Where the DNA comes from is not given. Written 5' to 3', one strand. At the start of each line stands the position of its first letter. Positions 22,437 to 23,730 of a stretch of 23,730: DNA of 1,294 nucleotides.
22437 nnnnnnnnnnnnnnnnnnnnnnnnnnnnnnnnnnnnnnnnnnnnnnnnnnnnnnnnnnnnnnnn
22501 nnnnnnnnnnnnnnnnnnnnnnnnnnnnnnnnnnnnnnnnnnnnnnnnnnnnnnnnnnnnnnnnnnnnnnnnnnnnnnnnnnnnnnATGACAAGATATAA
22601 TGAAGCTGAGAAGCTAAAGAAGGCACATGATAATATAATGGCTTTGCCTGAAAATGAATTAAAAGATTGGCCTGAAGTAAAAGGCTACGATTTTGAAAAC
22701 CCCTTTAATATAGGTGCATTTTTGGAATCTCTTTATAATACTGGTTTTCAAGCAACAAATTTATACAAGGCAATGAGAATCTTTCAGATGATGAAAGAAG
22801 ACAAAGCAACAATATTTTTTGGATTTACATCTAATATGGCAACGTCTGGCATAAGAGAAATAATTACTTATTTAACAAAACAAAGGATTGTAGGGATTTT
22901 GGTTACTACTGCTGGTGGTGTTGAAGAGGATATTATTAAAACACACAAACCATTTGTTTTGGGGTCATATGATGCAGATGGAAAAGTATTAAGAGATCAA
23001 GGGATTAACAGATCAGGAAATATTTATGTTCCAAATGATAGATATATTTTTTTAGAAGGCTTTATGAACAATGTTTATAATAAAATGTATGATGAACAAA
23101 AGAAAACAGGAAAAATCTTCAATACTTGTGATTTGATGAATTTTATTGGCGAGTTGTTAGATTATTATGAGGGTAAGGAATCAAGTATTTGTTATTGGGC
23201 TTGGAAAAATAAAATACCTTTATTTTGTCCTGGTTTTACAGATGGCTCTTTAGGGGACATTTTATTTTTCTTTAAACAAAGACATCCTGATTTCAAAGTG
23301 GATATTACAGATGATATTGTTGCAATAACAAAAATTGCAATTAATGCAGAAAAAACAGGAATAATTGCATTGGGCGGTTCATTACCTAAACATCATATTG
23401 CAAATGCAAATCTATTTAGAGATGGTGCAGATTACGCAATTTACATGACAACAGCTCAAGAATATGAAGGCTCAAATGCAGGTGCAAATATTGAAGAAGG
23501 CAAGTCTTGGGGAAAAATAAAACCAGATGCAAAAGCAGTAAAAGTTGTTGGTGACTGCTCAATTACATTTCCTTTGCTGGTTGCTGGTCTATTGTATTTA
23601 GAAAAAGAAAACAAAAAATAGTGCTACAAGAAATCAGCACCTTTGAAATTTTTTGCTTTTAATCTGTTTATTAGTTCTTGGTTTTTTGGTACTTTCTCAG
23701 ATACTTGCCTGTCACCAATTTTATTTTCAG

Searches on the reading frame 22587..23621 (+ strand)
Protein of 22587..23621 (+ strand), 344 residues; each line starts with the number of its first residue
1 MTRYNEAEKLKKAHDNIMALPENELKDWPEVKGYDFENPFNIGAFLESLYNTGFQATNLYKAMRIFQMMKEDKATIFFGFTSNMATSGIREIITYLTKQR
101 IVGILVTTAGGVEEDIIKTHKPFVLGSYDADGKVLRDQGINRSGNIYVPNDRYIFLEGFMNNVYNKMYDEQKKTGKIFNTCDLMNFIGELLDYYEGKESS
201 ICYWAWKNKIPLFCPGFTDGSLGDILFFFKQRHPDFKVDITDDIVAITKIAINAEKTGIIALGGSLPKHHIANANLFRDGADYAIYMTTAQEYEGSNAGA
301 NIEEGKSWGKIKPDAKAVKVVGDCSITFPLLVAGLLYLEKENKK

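Call 8: search_protein_families(library=pfam, proteins=[window:22587-23621:+])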
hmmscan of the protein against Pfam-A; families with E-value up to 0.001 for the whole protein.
window:22587-23621:+ (344 aa): 1 family
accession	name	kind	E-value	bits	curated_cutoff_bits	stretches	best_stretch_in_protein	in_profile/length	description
PF01916.23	DS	-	1.1e-101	340.4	27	1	45-334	2-287/288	Deoxyhypusine synthase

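Call 12: find_encoding_contigs(protein=window:22587-23621:+, flank=10000, max_places=10)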
Protein window:22587-23621:+ (344 aa): 3 contigs read that carry it; 3 places shown.
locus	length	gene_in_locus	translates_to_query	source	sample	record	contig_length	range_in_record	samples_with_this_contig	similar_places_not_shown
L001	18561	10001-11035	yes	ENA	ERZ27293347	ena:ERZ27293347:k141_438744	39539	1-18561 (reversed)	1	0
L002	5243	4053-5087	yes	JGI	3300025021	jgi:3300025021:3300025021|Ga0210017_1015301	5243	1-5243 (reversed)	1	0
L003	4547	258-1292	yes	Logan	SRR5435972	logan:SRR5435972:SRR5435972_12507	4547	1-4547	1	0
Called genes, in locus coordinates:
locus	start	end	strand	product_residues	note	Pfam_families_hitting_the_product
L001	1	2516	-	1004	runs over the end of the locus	-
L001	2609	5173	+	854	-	PF00690:Cation_ATPase_N, PF00122:E1-E2_ATPase, PF13246:Cation_ATPase, PF00702:Hydrolase, PF00689:Cation_ATPase_C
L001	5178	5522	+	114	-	PF19617:DUF6122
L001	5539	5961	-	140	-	PF02675:AdoMet_dc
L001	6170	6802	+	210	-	PF12844:HTH_19 (weak), PF13560:HTH_31 (weak), PF01381:HTH_3 (weak)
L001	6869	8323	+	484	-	PF02163:Peptidase_M50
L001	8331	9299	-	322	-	PF00730:HhH-GPD (faint)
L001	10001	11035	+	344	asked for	PF01916:DS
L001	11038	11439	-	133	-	-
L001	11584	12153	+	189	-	-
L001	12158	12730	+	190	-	PF00265:TK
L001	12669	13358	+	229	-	PF08241:Methyltransf_11, PF13649:Methyltransf_25 (weak)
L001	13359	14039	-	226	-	PF00300:His_Phos_1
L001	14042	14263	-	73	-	PF13370:Fer4_13, PF13459:Fer4_15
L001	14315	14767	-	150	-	-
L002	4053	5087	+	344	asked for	PF01916:DS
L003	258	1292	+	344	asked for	PF01916:DS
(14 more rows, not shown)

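Call 13: find_related_loci(query=window:22587-23618:+, collection=genome_contigs, flank=3000)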
Query window:22587-23618:+ (344 aa) in genome_contigs; peptide patterns used: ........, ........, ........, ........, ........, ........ (x = any residue, [..] = any of these).
116 stretches matched a pattern; 90 encode a relative of the query (tblastn E <= 1e-3); the best 80 are kept; 80 distinct loci.
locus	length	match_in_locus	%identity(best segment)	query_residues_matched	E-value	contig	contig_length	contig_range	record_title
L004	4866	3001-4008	63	1-338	1e-144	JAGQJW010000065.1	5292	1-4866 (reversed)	MAG: Nanoarchaeota archaeon isolate HKST-UBA04 NODE_65_length_5292_cov_3.117162, whole genome shotgun sequence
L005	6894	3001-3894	52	29-334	8e-108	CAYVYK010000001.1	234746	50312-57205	MAG TPA_asm: uncultured Methanosarcinales archaeon isolate binchicken_co115_67 genome assembly, contig: NODE_61_length_2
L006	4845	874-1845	51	4-333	9e-104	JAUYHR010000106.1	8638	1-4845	MAG: Nanoarchaeota archaeon isolate C24_maxbin.164_sub C24_k141_924013, whole genome shotgun sequence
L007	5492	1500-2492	46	1-339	4e-103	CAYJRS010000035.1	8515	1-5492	MAG TPA_asm: Candidatus Woesearchaeota archaeon isolate ERP125453_co1_447 genome assembly, contig: NODE_10161_length_851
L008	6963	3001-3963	49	7-333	3e-102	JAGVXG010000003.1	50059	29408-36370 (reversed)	Candidatus Pacearchaeota archaeon isolate RIFCSPHIGHO2_12_FULL_34_15 rifcsphigho2_12_scaffold_603, whole genome shotgun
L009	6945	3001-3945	51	13-333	2e-102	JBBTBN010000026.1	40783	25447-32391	MAG: Nanoarchaeota archaeon isolate H52-bin015_1 H52_bin015_1_000000000026, whole genome shotgun sequence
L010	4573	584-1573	48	8-344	7e-102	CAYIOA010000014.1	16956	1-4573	MAG TPA_asm: Candidatus Woesearchaeota archaeon isolate ERP119705_co24_81 genome assembly, contig: NODE_3994_length_1695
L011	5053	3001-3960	50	8-333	1e-101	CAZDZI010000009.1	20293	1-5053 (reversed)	MAG TPA_asm: Candidatus Woesearchaeota archaeon isolate binchicken_co150_114 genome assembly, contig: NODE_5804_length_2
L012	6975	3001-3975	47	1-333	2e-101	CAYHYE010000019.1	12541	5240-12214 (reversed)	MAG TPA_asm: Candidatus Woesearchaeota archaeon isolate ERP119705_co17_292 genome assembly, contig: NODE_7102_length_125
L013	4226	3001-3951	49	11-333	5e-101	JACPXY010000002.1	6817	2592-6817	MAG: Candidatus Pacearchaeota archaeon isolate NC_groundwater_849_Pr1_B-0.1um_42_10 Montesol18_Bp1_scaffold_14261, whole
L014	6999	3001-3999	48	2-340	8e-101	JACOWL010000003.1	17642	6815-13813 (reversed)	MAG: Candidatus Pacearchaeota archaeon isolate NC_groundwater_125_Ag_B-0.1um_31_18 S3_GD2017_2_B1_scaffold_1976, whole g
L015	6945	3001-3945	50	13-333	9e-101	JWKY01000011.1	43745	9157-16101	MAG: archaeon GW2011_AR19 QT10_C0011, whole genome shotgun sequence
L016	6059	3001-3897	51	31-333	4e-100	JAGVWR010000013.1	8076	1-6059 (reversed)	Candidatus Pacearchaeota archaeon isolate RIFCSPLOWO2_01_FULL_32_14 rifcsplowo2_01_scaffold_24717, whole genome shotgun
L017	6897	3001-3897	51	31-333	1e-99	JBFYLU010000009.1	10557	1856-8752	MAG: Nanoarchaeota archaeon isolate PPR_0044 k121_303083, whole genome shotgun sequence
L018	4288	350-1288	48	22-333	1e-99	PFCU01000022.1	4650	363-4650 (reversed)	MAG: Candidatus Pacearchaeota archaeon CG10_big_fil_rev_8_21_14_0_10_30_48 CG10_8_21_14_0.10_scaffold_54599_c, whole gen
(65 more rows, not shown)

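Call 16: find_homologous_proteins(query=window:22587-23618:+, max_evalue=1e-60)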
Query window:22587-23618:+ (344 aa): 3304 proteins with E <= 1e-60 among 5242 candidates; the best 120 are listed.
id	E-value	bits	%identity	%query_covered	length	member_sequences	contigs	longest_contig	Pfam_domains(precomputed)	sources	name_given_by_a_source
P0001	2.0e-233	791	100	100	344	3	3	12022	PF01916.24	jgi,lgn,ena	-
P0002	1.3e-200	684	85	99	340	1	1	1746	PF01916.24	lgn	-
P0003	1.1e-185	634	80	99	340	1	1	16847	PF01916.24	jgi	-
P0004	1.3e-185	634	81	99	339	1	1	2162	PF01916.24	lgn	-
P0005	2.7e-171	587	74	99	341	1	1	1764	PF01916.24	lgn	-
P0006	1.3e-143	496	66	95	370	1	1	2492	PF01916.24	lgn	-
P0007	1.8e-143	496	64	97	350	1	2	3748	PF01916.24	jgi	jgi:deoxyhypusine synthase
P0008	6.0e-143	494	65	96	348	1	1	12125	PF01916.24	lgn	-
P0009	6.6e-142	491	64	98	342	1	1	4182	PF01916.24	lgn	-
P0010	1.2e-140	486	66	96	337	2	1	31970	PF01916.24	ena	-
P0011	1.9e-140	486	63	99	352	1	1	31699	PF01916.24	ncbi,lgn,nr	ncbi:deoxyhypusine synthase [Candidatus Woesearchaeota archaeon]|nr:deoxyhypusine synthase [Candidat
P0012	2.0e-140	486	64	96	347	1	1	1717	PF01916.24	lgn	-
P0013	2.6e-139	482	63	98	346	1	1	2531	PF01916.24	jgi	jgi:deoxyhypusine synthase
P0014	3.1e-139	482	63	97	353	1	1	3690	PF01916.24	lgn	-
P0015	1.7e-138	479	64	97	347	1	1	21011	PF01916.24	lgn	-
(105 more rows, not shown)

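Call 18: find_encoding_contigs(protein=P0003, flank=10000, max_places=3)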
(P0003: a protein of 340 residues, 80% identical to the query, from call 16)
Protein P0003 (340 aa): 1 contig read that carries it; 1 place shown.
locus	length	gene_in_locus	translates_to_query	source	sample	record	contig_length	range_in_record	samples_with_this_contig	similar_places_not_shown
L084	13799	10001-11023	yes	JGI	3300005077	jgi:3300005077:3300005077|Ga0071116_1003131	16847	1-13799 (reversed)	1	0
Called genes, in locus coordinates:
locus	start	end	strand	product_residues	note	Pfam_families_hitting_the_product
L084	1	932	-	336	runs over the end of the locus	PF00291:PALP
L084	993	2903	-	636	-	PF02518:HATPase_c, PF00204:DNA_gyraseB, PF01751:Toprim, PF00986:DNA_gyraseB_C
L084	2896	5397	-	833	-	PF00521:DNA_topoisoIV, PF03989:DNA_gyraseA_C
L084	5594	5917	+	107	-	-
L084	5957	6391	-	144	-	PF02675:AdoMet_dc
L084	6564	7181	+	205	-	PF01381:HTH_3, PF13560:HTH_31 (weak)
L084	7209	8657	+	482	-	PF02163:Peptidase_M50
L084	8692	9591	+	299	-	-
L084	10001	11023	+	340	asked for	PF01916:DS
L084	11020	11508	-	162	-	-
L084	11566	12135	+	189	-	PF00265:TK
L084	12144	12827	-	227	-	PF00300:His_Phos_1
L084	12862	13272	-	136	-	-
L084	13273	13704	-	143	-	PF03013:Pyr_excise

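Call 19: find_encoding_contigs(protein=P0002, flank=10000, max_places=3)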
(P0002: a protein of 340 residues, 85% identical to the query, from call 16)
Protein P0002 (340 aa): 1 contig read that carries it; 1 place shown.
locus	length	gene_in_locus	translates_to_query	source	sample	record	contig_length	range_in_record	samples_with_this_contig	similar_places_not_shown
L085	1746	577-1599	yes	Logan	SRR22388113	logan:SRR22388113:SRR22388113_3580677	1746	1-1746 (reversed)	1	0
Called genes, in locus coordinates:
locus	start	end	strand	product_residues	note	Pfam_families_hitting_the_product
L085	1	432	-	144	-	?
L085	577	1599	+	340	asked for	PF01916:DS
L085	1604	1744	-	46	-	?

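Call 20: find_encoding_contigs(protein=P0004, flank=10000, max_places=3)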
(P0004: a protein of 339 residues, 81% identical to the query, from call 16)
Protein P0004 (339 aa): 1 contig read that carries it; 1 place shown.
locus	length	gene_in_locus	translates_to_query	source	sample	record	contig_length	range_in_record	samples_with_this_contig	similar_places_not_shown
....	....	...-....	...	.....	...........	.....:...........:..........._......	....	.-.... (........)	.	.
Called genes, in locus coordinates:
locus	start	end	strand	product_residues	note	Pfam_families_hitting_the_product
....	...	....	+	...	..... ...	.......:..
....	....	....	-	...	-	-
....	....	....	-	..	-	?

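Call 21: find_encoding_contigs(protein=P0005, flank=10000, max_places=3)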
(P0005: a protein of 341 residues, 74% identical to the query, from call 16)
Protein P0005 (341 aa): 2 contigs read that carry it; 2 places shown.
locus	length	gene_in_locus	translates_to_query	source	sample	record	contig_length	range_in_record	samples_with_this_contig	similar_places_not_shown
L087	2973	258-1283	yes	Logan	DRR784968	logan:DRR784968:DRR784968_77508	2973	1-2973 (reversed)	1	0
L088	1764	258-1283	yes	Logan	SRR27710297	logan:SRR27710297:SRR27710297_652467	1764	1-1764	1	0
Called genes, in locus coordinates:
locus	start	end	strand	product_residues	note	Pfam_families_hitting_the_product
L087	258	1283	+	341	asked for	PF01916:DS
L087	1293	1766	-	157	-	-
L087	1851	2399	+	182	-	-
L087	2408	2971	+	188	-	?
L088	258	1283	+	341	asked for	PF01916:DS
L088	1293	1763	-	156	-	?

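Call 59: find_encoding_contigs(protein=P0010, flank=3000, max_places=3)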
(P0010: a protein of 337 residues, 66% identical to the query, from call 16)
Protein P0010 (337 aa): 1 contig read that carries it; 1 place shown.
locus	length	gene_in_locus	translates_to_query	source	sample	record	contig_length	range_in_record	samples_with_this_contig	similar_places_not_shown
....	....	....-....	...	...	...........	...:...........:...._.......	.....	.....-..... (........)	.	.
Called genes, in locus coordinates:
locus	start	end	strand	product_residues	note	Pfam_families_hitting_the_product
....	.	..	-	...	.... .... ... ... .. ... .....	-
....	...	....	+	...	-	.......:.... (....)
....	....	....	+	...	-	-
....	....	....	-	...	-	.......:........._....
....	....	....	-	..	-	-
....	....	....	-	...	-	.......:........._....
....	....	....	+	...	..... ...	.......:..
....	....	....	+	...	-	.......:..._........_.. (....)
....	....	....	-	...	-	-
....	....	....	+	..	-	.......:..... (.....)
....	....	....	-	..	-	-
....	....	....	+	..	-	-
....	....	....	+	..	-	-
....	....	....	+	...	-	-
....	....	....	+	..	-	-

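Call 60: find_encoding_contigs(protein=P0006, flank=3000, max_places=3)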
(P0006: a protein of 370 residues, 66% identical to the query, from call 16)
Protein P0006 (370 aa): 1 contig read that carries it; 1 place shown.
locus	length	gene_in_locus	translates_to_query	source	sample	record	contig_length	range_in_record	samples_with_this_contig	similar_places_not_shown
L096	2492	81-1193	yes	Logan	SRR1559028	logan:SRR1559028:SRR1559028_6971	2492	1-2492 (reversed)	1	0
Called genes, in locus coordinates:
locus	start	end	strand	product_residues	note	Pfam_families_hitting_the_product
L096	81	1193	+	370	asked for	PF01916:DS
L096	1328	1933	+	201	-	-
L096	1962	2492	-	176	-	?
